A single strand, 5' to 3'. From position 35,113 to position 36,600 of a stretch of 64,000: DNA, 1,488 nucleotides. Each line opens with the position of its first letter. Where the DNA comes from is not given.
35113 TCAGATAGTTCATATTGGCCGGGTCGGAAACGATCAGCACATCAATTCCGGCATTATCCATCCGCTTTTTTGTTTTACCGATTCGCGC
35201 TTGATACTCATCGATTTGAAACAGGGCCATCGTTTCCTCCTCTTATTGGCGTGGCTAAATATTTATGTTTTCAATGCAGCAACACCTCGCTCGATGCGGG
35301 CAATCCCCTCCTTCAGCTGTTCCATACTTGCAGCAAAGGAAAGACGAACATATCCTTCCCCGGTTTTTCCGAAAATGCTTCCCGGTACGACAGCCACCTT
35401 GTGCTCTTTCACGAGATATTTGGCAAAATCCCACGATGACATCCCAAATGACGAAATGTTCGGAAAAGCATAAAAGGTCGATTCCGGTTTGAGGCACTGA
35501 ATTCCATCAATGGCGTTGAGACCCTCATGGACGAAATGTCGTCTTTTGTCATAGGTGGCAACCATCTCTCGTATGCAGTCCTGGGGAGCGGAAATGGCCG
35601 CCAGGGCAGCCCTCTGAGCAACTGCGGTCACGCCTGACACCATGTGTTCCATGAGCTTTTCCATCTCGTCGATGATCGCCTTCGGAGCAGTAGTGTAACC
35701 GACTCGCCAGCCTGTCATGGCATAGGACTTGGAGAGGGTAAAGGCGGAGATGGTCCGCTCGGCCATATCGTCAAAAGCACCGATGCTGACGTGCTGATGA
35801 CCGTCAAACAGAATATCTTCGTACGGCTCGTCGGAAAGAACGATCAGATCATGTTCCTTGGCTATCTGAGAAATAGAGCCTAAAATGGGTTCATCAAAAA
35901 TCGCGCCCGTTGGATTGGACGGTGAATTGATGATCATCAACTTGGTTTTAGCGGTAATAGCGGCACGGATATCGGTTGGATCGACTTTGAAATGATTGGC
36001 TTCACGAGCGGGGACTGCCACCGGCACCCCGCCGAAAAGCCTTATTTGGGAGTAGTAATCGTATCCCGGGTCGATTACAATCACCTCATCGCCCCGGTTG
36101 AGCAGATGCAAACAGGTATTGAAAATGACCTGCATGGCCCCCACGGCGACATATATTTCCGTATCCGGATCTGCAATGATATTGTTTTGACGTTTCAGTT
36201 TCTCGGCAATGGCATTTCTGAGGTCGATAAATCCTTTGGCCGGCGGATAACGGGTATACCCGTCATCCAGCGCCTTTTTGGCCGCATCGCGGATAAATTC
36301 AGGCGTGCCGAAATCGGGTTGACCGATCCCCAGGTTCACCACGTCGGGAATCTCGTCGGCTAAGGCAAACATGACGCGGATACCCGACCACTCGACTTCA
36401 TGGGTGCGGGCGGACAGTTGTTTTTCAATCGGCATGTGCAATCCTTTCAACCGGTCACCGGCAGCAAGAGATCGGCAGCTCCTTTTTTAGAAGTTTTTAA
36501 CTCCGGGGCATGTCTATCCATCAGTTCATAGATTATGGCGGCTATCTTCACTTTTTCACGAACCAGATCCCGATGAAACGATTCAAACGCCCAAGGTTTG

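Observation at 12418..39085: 25-kb single-strand supercluster: candidate anaerobic ectoine/hydroxyectoine-type osmolyte catabolism fused to methylamine demethylation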

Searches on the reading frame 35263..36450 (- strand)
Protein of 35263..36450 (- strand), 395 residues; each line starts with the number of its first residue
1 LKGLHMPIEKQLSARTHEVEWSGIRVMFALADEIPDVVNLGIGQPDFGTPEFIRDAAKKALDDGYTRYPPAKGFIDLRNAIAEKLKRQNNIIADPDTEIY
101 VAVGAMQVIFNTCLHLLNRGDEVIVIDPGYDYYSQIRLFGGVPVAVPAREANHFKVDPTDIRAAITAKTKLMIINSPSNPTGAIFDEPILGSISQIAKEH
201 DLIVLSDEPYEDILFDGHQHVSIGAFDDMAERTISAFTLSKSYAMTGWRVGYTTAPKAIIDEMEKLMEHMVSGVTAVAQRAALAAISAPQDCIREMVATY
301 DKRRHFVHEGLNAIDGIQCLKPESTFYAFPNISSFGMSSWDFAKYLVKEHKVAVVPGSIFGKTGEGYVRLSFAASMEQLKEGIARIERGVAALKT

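Call 9: search_protein_families(library=ncbifam, proteins=[window:35263-36450:-], max_evalue=0.00001)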
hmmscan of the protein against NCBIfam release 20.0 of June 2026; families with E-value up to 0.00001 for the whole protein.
window:35263-36450:- (395 aa): 72 families (the best 25 are shown)
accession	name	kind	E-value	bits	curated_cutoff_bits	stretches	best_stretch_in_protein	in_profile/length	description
NF005816.0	PRK07682.1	equivalog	9.3e-113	376.8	620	1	10-393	4-386/390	aminotransferase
NF005817.0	PRK07683.1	equivalog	6.1e-107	357.7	575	1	9-389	2-380/387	aminotransferase A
NF041091.1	asp_aminotase_Arch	equivalog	3.1e-105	352.1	550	1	30-388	22-373/376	aspartate aminotransferase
NF041364.1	GntC_guanitoxin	equivalog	2.6e-102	342.3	415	1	38-388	1-355/356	guanitoxin biosynthesis PLP-dependent (S)-gamma-hydroxy-L-arginine cyclodehydratase GntC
NF006229.0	PRK08361.1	equivalog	6.5e-99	331.6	624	1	13-390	11-388/391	aspartate aminotransferase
NF004975.0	PRK06348.1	equivalog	1.1e-94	317.5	549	1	10-388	4-381/384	pyridoxal phosphate-dependent aminotransferase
NF004769.0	PRK06107.1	equivalog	2.5e-88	296.6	617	1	35-394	33-402/402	aspartate transaminase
NF005588.0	PRK07309.1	equivalog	3.7e-88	296.1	576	1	6-389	1-385/391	pyridoxal phosphate-dependent aminotransferase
TIGR03540.1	DapC_direct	equivalog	6.1e-88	295.3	593.25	1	35-387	29-381/383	LL-diaminopimelate aminotransferase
NF006756.0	PRK09276.1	subfamily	3.6e-87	292.8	507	1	35-388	31-384/387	LL-diaminopimelate aminotransferase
NF004770.0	PRK06108.1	subfamily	5.5e-87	292.1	422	1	5-390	6-392/396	pyridoxal phosphate-dependent aminotransferase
NF005855.0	PRK07777.1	equivalog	8.9e-84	282.1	553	1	27-388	21-386/391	pyridoxal phosphate-dependent aminotransferase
NF006569.0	PRK09082.1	subfamily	1.5e-79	267.9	420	1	25-387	21-384/386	methionine aminotransferase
NF006488.0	PRK08912.1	equivalog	6.7e-79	265.6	498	1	25-389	17-383/387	aminotransferase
NF005977.0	PRK08068.1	subfamily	7.5e-79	265.7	494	1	33-388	30-385/391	transaminase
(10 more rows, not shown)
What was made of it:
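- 35263..36435 (-): Class-I (AspAT-like) aminotransferase. Below all NCBIfam cut-offs (call 9).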

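Call 68: search_solved_structures(query=window:35263-36435:-, max_evalue=1e-30)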
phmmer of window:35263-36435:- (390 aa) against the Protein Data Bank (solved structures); distinct sequences matched with E-value up to 1e-30: 39.
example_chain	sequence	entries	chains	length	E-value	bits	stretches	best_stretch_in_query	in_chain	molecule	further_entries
1dju_A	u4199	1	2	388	1.8e-97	329.8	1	7-385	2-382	AROMATIC AMINOTRANSFERASE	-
1gd9_A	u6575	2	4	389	2.1e-97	329.6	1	7-385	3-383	ASPARTATE AMINOTRANSFERASE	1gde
1j32_A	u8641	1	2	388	1.1e-91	310.8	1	25-384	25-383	aspartate aminotransferase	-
5wmk_A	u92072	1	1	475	2.6e-73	250.4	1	6-388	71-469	Bifunctional aspartate aminotransferase and glutamate/aspartate-prephenate aminotransferas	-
5wmi_A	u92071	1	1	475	4.8e-73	249.5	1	6-388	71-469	Bifunctional aspartate aminotransferase and glutamate/aspartate-prephenate aminotransferas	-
5wmh_A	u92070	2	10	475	9.4e-73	248.5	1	30-388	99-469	Bifunctional aspartate aminotransferase and glutamate/aspartate-prephenate aminotransferas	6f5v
8wkj_A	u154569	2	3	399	1.3e-72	248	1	30-383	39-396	Aminotransferase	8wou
5wml_A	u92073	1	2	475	6.4e-72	245.8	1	30-388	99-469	Bifunctional aspartate aminotransferase and glutamate/aspartate-prephenate aminotransferas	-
6f77_A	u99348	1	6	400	3.3e-71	243.4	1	30-387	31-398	Aspartate aminotransferase A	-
1b5p_A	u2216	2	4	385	3.6e-71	243.3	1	29-383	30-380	PROTEIN (ASPARTATE AMINOTRANSFERASE) | ASPARTATE AMINOTRANSFERASE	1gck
1b5o_A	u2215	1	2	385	3.7e-71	243.3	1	29-383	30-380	PROTEIN (ASPARTATE AMINOTRANSFERASE)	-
1bkg_A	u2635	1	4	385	3.7e-71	243.3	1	29-383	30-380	ASPARTATE AMINOTRANSFERASE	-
1gc3_A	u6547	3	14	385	3.7e-71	243.3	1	29-383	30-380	ASPARTATE AMINOTRANSFERASE | PROTEIN (ASPARTATE AMINOTRANSFERASE)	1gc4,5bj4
5bj3_A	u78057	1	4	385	4e-71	243.1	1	30-383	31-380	PROTEIN (ASPARTATE AMINOTRANSFERASE)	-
1bjw_A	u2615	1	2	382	5.1e-71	242.8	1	29-383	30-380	ASPARTATE AMINOTRANSFERASE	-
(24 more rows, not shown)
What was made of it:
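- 35263..36435 (-): PDB ArAT/AspAT 330 bits (call 68).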
